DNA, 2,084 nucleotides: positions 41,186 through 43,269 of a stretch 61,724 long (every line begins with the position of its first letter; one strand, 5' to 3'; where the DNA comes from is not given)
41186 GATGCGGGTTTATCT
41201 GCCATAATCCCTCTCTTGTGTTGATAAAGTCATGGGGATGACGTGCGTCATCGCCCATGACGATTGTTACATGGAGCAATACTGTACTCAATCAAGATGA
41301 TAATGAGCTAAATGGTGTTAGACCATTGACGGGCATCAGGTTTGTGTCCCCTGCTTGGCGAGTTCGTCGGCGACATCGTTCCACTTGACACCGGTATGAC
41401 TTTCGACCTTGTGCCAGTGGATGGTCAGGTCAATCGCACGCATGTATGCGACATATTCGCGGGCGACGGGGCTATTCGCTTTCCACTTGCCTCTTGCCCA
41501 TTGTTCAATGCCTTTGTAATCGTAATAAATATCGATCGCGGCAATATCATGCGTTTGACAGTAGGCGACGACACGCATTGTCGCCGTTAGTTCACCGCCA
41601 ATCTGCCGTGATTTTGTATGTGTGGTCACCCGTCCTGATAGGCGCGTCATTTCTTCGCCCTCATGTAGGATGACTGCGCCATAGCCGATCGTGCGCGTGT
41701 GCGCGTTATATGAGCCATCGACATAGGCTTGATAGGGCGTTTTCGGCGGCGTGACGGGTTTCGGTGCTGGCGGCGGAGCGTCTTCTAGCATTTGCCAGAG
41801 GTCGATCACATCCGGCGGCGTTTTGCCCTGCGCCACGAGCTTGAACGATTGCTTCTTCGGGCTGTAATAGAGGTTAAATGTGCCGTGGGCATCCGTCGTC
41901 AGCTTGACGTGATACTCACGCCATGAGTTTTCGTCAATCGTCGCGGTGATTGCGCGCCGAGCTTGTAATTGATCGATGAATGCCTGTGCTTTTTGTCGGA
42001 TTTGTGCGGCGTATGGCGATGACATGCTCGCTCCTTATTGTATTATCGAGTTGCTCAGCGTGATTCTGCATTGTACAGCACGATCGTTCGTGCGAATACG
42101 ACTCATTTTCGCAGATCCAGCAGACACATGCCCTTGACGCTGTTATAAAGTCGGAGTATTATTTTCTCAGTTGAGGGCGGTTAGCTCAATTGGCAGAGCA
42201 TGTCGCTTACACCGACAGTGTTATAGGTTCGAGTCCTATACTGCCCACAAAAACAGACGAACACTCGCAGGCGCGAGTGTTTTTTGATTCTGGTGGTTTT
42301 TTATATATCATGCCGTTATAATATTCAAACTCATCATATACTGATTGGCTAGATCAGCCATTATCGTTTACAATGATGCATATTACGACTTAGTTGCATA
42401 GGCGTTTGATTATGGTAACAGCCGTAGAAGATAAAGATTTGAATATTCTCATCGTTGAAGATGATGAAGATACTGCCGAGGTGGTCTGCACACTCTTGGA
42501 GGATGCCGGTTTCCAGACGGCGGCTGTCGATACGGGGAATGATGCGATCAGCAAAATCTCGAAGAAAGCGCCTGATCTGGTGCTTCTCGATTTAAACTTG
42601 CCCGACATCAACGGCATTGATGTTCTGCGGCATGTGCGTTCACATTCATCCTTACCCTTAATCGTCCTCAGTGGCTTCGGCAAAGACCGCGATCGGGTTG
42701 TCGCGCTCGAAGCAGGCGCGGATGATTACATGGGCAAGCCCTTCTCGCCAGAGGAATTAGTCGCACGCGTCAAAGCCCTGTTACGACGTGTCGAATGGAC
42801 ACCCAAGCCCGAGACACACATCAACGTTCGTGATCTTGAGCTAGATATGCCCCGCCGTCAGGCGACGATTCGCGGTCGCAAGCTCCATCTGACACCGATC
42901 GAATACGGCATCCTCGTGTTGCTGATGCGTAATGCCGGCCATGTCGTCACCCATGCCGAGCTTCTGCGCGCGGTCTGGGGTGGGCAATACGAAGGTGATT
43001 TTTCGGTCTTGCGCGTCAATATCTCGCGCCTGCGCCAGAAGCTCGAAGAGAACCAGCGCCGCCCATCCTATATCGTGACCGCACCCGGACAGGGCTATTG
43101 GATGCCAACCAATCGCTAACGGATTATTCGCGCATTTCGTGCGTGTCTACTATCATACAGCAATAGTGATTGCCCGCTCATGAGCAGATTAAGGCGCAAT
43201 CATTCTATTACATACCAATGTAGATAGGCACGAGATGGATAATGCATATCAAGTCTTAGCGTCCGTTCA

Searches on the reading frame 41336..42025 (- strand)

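Call 15: search_protein_families(library=pfam, proteins=[window:41336-42025:-], max_evalue=0.0001)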
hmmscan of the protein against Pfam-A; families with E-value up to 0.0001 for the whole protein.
window:41336-42025:- (229 aa): 2 families
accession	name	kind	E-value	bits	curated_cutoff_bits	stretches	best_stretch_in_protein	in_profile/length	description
PF00075.30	RNase_H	-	7.9e-12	46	25.8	1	99-227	5-140/141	RNase H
PF13456.12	RVT_3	-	1e-05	25.9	21.6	1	102-225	2-122/123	Reverse transcriptase-like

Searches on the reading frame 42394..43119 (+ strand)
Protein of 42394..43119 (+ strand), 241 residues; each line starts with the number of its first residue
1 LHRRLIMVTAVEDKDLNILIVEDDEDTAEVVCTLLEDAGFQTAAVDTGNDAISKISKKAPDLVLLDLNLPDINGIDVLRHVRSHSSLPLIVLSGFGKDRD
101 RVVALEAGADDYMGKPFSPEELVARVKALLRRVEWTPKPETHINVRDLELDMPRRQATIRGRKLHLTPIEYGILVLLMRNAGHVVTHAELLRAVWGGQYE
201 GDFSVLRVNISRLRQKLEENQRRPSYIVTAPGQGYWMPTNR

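Call 15: search_protein_families(library=pfam, proteins=[window:42394-43119:+], max_evalue=0.0001)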
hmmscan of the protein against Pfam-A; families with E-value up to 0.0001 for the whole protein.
window:42394-43119:+ (241 aa): 2 families
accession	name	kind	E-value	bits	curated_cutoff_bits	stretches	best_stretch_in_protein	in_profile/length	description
PF00072.30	Response_reg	-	1.3e-29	103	30.2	1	18-127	1-111/111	Response regulator receiver domain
PF00486.34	Trans_reg_C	-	1.1e-24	86.7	26.2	1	161-236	1-76/77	Transcriptional regulatory protein, C terminal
